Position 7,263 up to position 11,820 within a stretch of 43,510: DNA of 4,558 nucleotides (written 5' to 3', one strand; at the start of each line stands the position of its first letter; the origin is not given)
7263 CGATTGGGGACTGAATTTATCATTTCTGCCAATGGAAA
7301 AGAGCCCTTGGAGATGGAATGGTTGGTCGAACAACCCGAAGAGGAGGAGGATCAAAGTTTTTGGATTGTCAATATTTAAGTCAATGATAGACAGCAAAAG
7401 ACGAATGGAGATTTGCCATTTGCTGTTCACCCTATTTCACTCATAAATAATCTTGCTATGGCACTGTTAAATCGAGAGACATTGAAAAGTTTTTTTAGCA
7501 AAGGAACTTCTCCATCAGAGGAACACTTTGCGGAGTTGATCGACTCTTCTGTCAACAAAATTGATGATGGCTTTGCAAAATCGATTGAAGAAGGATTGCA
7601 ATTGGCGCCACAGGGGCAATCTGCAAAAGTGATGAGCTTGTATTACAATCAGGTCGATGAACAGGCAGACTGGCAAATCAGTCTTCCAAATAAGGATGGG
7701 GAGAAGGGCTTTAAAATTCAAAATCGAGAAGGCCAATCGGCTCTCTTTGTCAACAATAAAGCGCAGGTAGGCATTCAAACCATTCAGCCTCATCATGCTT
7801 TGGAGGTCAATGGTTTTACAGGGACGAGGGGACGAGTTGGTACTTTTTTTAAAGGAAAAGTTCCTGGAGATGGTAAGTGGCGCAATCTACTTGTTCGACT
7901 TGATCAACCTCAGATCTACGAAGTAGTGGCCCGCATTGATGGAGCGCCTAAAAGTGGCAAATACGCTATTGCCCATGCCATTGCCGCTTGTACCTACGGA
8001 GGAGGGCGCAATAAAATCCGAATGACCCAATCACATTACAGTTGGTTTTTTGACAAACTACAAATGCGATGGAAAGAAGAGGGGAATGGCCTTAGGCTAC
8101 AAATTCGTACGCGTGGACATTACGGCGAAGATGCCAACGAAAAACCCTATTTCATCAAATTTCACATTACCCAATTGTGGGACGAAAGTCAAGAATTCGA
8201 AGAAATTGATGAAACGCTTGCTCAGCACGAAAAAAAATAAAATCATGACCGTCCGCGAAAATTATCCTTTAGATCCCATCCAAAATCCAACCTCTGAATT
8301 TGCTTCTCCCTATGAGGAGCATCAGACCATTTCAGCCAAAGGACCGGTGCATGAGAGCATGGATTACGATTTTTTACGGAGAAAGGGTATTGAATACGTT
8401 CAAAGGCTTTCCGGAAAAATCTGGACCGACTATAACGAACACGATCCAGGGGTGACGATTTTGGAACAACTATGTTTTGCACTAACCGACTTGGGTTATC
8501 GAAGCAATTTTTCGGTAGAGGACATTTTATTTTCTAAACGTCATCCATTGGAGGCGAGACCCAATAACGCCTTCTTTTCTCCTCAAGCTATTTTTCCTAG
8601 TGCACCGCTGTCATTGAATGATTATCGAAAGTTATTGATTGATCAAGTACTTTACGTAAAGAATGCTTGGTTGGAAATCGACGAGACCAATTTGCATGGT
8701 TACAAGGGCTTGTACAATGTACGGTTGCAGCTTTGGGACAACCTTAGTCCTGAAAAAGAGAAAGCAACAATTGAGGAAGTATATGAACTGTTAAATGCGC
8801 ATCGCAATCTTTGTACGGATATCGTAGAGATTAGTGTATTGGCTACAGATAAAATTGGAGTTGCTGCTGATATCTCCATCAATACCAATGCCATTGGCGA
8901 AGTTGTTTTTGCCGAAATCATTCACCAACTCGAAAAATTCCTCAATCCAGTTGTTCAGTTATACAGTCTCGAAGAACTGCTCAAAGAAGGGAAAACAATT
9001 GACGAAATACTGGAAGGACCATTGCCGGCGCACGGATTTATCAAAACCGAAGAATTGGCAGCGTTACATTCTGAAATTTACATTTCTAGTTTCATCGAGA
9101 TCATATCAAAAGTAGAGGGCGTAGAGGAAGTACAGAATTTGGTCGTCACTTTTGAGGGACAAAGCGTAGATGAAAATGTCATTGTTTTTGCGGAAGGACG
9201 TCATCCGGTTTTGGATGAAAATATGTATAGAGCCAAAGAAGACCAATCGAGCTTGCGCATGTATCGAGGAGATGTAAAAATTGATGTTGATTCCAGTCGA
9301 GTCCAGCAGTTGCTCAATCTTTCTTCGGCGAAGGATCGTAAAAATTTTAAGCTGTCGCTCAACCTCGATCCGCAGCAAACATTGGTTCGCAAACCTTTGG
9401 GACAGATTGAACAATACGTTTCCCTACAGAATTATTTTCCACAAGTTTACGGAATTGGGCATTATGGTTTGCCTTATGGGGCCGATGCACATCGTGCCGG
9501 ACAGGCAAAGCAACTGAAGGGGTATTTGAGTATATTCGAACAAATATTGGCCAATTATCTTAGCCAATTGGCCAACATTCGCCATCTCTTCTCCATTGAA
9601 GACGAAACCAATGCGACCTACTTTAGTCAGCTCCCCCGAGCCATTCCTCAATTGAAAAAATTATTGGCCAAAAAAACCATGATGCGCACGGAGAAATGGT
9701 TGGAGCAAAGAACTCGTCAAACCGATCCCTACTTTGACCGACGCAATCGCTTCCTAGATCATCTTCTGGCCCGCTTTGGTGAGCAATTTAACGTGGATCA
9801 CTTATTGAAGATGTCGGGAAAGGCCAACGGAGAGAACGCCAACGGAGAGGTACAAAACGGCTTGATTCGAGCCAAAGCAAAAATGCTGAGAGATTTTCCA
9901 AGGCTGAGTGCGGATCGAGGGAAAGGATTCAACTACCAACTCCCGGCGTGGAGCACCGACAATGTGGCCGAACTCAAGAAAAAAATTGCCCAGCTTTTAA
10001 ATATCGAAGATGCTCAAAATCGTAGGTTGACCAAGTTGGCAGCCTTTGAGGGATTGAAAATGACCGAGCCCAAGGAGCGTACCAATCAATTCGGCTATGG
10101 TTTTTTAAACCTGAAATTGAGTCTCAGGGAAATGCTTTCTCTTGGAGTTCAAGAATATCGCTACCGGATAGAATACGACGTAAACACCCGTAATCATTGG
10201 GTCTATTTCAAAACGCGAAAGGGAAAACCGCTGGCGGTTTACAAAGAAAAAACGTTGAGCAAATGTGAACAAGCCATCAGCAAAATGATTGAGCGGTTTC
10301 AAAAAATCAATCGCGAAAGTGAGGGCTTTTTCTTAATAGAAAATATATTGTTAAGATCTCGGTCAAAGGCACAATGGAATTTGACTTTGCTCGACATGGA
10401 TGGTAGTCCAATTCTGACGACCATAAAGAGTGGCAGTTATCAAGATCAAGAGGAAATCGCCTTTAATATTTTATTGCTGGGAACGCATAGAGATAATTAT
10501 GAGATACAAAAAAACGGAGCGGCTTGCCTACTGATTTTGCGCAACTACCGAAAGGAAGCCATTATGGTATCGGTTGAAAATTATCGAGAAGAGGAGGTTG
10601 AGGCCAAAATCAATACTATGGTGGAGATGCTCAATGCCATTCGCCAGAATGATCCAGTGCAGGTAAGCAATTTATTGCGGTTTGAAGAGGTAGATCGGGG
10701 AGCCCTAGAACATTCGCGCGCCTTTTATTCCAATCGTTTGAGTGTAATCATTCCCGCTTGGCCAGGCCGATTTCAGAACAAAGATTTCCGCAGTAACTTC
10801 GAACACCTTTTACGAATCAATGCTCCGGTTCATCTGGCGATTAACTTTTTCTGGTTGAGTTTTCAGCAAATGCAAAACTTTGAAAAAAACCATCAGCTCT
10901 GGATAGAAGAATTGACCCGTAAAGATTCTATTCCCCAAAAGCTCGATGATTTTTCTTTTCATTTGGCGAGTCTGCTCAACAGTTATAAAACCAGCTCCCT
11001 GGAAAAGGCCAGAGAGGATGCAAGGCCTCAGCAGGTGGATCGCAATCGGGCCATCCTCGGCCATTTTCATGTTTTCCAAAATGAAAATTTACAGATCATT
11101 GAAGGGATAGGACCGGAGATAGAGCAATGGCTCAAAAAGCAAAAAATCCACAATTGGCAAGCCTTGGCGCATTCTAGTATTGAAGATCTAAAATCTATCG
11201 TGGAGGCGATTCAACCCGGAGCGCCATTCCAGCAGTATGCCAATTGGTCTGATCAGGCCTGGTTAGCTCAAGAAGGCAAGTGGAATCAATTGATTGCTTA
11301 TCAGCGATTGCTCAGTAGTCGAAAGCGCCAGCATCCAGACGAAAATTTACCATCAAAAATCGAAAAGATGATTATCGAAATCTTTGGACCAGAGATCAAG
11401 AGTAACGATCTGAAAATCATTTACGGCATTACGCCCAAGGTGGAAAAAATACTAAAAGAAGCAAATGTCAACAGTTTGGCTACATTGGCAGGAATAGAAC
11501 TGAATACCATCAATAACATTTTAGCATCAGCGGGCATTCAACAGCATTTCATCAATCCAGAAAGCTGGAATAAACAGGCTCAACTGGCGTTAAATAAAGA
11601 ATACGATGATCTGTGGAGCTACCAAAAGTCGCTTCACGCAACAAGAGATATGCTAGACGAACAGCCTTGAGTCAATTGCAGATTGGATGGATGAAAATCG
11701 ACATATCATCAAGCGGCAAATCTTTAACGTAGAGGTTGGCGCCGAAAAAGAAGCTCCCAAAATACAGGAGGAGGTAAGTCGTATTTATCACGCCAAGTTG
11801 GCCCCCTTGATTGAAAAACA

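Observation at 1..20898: Distal two-thirds of an Afp/PVC-type contractile injection system operon in a Bacteroidota genome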

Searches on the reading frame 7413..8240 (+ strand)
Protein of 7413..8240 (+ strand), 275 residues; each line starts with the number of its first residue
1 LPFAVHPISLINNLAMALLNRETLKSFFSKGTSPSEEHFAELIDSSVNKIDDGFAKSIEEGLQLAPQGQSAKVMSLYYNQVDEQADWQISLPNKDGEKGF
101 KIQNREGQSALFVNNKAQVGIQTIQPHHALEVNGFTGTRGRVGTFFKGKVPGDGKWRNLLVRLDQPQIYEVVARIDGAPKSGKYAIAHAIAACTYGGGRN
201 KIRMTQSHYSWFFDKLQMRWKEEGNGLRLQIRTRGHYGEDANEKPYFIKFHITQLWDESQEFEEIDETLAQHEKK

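Call 3: search_protein_families(library=pfam, proteins=[window:7413-8240:+], max_evalue=0.01)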
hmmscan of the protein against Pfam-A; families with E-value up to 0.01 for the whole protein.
window:7413-8240:+ (275 aa): 0 families

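Call 6: search_protein_families(library=ncbifam, proteins=[window:7413-8240:+], max_evalue=0.01)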
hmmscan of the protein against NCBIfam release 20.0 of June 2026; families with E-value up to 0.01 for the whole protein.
window:7413-8240:+ (275 aa): 0 families

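Call 24: search_solved_structures(query=window:7413-8240:+, max_evalue=1)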
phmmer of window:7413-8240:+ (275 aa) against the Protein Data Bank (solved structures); distinct sequences matched with E-value up to 1: 1.
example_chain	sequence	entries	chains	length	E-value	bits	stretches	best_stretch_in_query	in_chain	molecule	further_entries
7b5h_AE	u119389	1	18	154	0.0033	20.3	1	18-56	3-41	All3316 protein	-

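Call 40: find_homologous_proteins(query=window:7458-8237:+, max_evalue=0.001)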
Query window:7458-8237:+ (260 aa): 35 proteins with E <= 0.001 among 247 candidates.
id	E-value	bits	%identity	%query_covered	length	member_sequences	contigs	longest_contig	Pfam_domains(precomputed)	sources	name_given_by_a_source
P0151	5.8e-174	595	100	100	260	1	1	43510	-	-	-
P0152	8.8e-144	496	83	99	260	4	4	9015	-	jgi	jgi:hypothetical protein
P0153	4.8e-117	408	71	97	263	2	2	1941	-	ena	-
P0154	7.6e-75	270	50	94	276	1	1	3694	-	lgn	-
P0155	1.0e-72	263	50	96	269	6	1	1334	-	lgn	-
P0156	4.4e-66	241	49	93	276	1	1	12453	-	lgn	-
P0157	3.3e-64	235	45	98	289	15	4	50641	-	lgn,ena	-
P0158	3.7e-64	235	45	94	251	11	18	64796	-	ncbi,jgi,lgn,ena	jgi:hypothetical protein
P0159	9.5e-62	227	45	93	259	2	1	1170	-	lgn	-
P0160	1.0e-60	224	44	92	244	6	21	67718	-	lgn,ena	-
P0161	2.0e-60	223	46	93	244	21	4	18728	-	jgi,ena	jgi:hypothetical protein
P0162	1.2e-57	214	44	92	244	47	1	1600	-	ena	-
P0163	3.3e-57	212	45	94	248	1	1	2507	-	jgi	jgi:hypothetical protein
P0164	5.7e-57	211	44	92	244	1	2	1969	-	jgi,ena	jgi:hypothetical protein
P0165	9.4e-57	211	41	92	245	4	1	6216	-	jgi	jgi:hypothetical protein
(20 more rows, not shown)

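Call 41: find_encoding_contigs(protein=P0152, flank=10000, max_places=4)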
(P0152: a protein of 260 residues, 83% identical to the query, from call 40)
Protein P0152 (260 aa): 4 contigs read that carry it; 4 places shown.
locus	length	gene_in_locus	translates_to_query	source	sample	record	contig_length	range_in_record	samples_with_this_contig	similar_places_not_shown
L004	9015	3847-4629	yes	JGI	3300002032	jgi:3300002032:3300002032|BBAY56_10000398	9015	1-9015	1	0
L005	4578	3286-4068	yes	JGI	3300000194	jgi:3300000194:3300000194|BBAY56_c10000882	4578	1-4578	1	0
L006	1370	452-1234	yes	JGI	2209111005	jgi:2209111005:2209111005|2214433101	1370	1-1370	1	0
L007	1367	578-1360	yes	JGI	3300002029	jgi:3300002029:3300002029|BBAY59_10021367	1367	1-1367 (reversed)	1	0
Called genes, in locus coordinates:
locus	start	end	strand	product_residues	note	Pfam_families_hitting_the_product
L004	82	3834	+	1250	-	-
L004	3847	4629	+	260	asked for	-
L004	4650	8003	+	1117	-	-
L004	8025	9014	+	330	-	?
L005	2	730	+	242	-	?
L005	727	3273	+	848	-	-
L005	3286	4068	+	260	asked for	-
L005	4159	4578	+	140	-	?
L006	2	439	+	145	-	?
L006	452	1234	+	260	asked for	-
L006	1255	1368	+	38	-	?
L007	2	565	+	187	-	?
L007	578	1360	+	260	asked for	-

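Call 42: find_encoding_contigs(protein=P0157, flank=10000, max_places=3)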
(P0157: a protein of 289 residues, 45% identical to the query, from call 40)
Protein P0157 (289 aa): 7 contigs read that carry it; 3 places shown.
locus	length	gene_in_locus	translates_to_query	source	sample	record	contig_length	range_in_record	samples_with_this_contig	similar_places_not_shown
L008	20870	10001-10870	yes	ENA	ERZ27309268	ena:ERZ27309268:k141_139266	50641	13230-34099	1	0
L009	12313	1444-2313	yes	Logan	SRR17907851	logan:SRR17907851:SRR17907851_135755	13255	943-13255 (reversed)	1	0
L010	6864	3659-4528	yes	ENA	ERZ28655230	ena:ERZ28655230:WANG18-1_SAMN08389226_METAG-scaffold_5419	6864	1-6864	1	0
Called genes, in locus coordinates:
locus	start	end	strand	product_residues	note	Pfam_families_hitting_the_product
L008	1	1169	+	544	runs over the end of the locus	PF04984:Phage_sheath_1 (weak), PF17482:Phage_sheath_1C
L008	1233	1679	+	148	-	PF06841:Phage_T4_gp19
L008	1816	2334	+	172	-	PF06841:Phage_T4_gp19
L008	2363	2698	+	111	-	PF19265:DUF5908 (weak)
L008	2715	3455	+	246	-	PF19266:CIS_tube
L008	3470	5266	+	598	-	PF05954:Phage_GPD, PF04717:Phage_base_V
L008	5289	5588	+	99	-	PF05488:PAAR_motif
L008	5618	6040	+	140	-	PF04965:GPW_gp25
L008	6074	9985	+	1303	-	-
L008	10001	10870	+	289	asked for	-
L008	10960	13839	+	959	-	-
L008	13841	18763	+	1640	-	PF19268:CIS_TMP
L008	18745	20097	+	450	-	PF00004:AAA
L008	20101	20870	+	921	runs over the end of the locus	-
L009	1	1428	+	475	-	?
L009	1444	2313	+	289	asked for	-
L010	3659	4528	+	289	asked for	-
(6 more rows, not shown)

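Call 45: search_protein_families(library=pfam, proteins=[window:7458-8237:+, L008:20101-20868:+], max_evalue=1)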
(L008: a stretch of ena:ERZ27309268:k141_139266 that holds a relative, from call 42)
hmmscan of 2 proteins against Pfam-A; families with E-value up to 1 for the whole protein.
window:7458-8237:+ (260 aa): 1 family
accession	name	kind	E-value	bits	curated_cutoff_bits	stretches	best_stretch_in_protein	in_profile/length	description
PF02663.19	FmdE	-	0.12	12.9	22.9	1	174-256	48-118/133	FmdE, Molybdenum formylmethanofuran dehydrogenase operon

L008:20101-20868:+ (256 aa): 0 families

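Call 57: predict_structure(alignment_id=A2)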
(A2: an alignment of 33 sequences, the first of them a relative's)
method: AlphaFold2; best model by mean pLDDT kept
length: 260 residues; sequences in the alignment: 33
mean_pLDDT: 76.9   pTM: 0.51
mean pLDDT of the five models: 76.9, 76.6, 76.5, 75.9, 72.9
residues with pLDDT >= 90: 61; 70-90: 121; 50-70: 61; < 50: 17
segments of 3 or more residues with pLDDT < 50: 30-39, 122-126
pLDDT, mean of each block of 10 residues (from residue 1): 58 70 60 46 54 70 77 79 83 87 85 72 51 91 89 91 87 89 83 81 88 90 90 90 76 63
secondary structure, 60 per line:
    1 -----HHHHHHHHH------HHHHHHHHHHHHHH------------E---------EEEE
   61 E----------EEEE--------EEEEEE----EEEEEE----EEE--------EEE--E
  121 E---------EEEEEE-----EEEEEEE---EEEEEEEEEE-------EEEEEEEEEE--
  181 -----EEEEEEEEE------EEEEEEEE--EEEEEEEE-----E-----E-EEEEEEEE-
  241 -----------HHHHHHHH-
elements in order: H6-14 H21-34 E57-61 E72-75 E84-89 E94-99 E104-106 E115-117 E131-136 E142-148 E152-161 E169-178 E186-194 E201-208 E211-218 E232-239 H252-259

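Call 60: fold_search(model_id=the predicted structure, library=pdb)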
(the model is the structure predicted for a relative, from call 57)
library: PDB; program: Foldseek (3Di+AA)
matches with E <= 10: 1280; with E <= 0.001: 3
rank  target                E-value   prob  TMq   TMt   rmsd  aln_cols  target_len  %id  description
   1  8ond_B                5.3e-05  1.00  0.22  0.17  19.3       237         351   14  Structure of the C-terminal domains of the Bdellovibrio bacteriovorus Bd2133 fibre (released 2023-10-25)
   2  8ond_A                8.1e-05  0.99  0.20  0.16  17.7       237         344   14  Structure of the C-terminal domains of the Bdellovibrio bacteriovorus Bd2133 fibre (released 2023-10-25)
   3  6e1r_B                6.8e-04  1.00  0.21  0.12   9.5       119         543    8  Crystal structure of the Acinetobacter phage vB_ApiP_P1 tailspike protein (released 2019-07-17)
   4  6e1r_A                1.3e-03  0.99  0.21  0.12   9.5       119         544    8  Crystal structure of the Acinetobacter phage vB_ApiP_P1 tailspike protein (released 2019-07-17)
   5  9f4a_LA               3.0e-03  1.00  0.33  0.29   9.7       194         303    8  Interface between baseplate cup and extended tail tube/sheath of Klebsiella phage KP1 variant vB_Kpn_Lilla1 (released 2025-05-14)
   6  8oml_A                3.2e-03  0.89  0.23  0.20  14.2       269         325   12  Crystal structure of Bdellovibrio bacteriovorus Bd1334 C-terminal domains (released 2023-10-25)
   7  8onf_B                3.5e-03  0.92  0.24  0.25  13.7       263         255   11  Crystal structure of Bdellovibrio bacteriovorus Bd2439 fibre C-terminal domains with ethylene glycol (released 2023-10-25)
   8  1qex_A                4.1e-03  1.00  0.28  0.26   7.7       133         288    6  BACTERIOPHAGE T4 GENE PRODUCT 9 (GP9), THE TRIGGER OF TAIL CONTRACTION AND THE LONG TAIL FIBERS CONNECTOR (released 1999-10-05)
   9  5w5p                  4.3e-03  0.99  0.23  0.11   8.4       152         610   10  Crystal structure of Acinetobacter baumannii phage AM24 tailspike protein (released 2018-12-19)
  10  8ol4_A                4.6e-03  0.92  0.23  0.24  13.5       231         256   12  Structure of the C-terminal domains of the Bdellovibrio bacteriovorus Bd2439 fibre in complex with GlcNAc (released 2023-10-25)
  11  6c72_A                5.1e-03  1.00  0.26  0.13   5.2       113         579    8  Crystal structure of a tailspike protein gp49 from Acinetobacter baumannii bacteriophage Fri1, a capsular polysacchari (released 2019-01-23)
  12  7xy1_A                5.7e-03  0.98  0.26  0.15   7.3       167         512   11  Cryo-EM structure of Klebsiella phage Kp9 type I tail fiber gp42 in vitro (released 2023-06-07)
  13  8onf_A                8.2e-03  0.90  0.23  0.23  13.6       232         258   12  Crystal structure of Bdellovibrio bacteriovorus Bd2439 fibre C-terminal domains with ethylene glycol (released 2023-10-25)
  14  8oml_C                8.6e-03  0.80  0.24  0.20  15.3       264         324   11  Crystal structure of Bdellovibrio bacteriovorus Bd1334 C-terminal domains (released 2023-10-25)
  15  8oml_B                1.0e-02  0.72  0.23  0.20  15.1       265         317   11  Crystal structure of Bdellovibrio bacteriovorus Bd1334 C-terminal domains (released 2023-10-25)
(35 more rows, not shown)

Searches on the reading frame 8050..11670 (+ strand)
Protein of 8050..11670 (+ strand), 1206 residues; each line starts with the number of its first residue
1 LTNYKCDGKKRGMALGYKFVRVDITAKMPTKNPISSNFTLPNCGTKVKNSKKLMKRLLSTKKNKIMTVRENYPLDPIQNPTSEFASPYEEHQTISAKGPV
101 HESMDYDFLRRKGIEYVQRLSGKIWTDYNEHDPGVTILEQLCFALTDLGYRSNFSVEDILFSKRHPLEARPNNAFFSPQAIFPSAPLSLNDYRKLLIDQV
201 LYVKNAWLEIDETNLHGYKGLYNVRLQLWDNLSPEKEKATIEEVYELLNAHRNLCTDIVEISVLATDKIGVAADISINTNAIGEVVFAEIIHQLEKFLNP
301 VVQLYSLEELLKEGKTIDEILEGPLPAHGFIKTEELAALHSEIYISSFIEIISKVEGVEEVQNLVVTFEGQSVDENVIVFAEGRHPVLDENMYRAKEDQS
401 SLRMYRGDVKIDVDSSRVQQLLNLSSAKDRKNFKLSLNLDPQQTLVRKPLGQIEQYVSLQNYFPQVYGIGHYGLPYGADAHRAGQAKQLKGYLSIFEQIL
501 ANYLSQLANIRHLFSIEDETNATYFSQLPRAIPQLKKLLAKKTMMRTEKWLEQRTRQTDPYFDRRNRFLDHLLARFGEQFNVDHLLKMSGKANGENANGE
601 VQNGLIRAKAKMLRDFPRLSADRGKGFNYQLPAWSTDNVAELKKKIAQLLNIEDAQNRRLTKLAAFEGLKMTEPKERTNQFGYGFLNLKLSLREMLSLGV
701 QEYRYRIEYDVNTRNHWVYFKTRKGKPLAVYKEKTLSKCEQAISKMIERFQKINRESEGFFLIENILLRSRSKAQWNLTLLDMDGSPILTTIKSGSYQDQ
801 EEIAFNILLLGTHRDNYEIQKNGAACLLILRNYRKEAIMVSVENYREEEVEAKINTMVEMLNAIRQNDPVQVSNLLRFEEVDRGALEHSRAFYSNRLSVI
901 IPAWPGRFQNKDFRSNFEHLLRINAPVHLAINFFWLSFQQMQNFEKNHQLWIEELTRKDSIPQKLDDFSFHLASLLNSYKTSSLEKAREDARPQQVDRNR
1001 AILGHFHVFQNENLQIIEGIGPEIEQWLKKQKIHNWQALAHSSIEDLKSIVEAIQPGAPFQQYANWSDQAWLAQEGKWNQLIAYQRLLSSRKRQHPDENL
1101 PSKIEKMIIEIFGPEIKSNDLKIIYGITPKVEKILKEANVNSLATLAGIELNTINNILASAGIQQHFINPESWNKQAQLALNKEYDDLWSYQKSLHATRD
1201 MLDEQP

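Call 3: search_protein_families(library=pfam, proteins=[window:8050-11670:+], max_evalue=0.01)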
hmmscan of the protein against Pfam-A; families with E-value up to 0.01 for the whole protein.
window:8050-11670:+ (1206 aa): 2 families
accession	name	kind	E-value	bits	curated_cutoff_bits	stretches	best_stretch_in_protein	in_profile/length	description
PF14520.12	HHH_5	-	0.0042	18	27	0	1014-1050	4-40/57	Helix-hairpin-helix domain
PF04994.19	TfoX_C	-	0.0058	17.2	23.1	0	1011-1041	2-32/81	TfoX C-terminal domain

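Call 6: search_protein_families(library=ncbifam, proteins=[window:8050-11670:+], max_evalue=0.01)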
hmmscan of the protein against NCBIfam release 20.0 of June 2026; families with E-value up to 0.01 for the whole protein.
window:8050-11670:+ (1206 aa): 6 families
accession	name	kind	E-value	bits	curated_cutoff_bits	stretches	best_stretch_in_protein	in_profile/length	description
TIGR03491.1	TIGR03491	subfamily_domain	9.2e-07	28.2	97.45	0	1009-1052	209-252/462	TM0106 family RecB-like putative nuclease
NF008915.0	PRK12278.1-1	equivalog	3.5e-05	23.8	281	0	1116-1178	150-211/216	50S ribosomal protein L21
NF009040.0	PRK12373.1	equivalog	7.6e-05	22.6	514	0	1115-1180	319-383/400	NADH-quinone oxidoreductase subunit E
NF008966.0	PRK12311.1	equivalog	9.2e-05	21.7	526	0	1095-1178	243-327/334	30S ribosomal protein S2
TIGR02243.1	TIGR02243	equivalog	0.0028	16.3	155.8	1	105-144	6-44/659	putative baseplate assembly protein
NF008916.0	PRK12278.1-4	equivalog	0.004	17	193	0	1009-1070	157-218/223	50S ribosomal protein L21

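Call 23: search_solved_structures(query=window:8050-11670:+, max_evalue=0.01)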
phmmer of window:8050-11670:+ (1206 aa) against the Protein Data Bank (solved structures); distinct sequences matched with E-value up to 0.01: 7.
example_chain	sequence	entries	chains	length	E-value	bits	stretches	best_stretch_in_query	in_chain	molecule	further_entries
7b5h_AD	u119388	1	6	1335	1.8e-97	330.8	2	102-661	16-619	All3315 protein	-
7aeb_A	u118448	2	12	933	6.8e-94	318.9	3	199-664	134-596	baseplate protein (Algo12)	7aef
9wsz_A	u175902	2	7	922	1.8e-93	317.5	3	198-664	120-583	Baseplate protein Alg12 | The baseplate protein Alg12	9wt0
9rce_B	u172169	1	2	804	1.7e-43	152.1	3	92-230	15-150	SalCis12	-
6rao_J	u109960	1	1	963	7.6e-20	73.7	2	100-198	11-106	Afp12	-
9qgl_a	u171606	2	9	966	2.5e-18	68.7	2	104-198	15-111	Baseplate protein J-like domain-containing protein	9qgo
6j0n_P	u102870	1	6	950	4.7e-18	67.8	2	100-198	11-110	Pvc12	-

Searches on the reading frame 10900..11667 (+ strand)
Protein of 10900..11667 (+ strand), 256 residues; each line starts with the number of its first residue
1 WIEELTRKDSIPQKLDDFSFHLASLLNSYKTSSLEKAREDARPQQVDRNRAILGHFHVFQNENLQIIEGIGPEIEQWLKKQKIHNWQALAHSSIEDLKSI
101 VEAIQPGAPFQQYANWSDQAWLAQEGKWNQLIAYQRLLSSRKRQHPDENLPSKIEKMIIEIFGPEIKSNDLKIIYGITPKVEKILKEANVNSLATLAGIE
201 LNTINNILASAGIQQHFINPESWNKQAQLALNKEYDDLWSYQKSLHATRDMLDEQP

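Call 45: search_protein_families(library=pfam, proteins=[window:10900-11667:+], max_evalue=1)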
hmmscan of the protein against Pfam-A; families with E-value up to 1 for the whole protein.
window:10900-11667:+ (256 aa): 4 families
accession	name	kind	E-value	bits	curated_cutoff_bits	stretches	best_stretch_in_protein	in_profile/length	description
PF14520.12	HHH_5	-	0.00019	22.3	27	1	64-100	4-40/57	Helix-hairpin-helix domain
PF04994.19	TfoX_C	-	0.00037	21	23.1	1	61-91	2-32/81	TfoX C-terminal domain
PF14229.12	DUF4332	-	0.038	14.6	23.2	0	176-230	2-56/122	Domain of unknown function (DUF4332)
PF24531.2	ANC1_spectrin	-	0.12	13.2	27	0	7-42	5-41/95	Nuclear anchorage protein 1, spectrin repeat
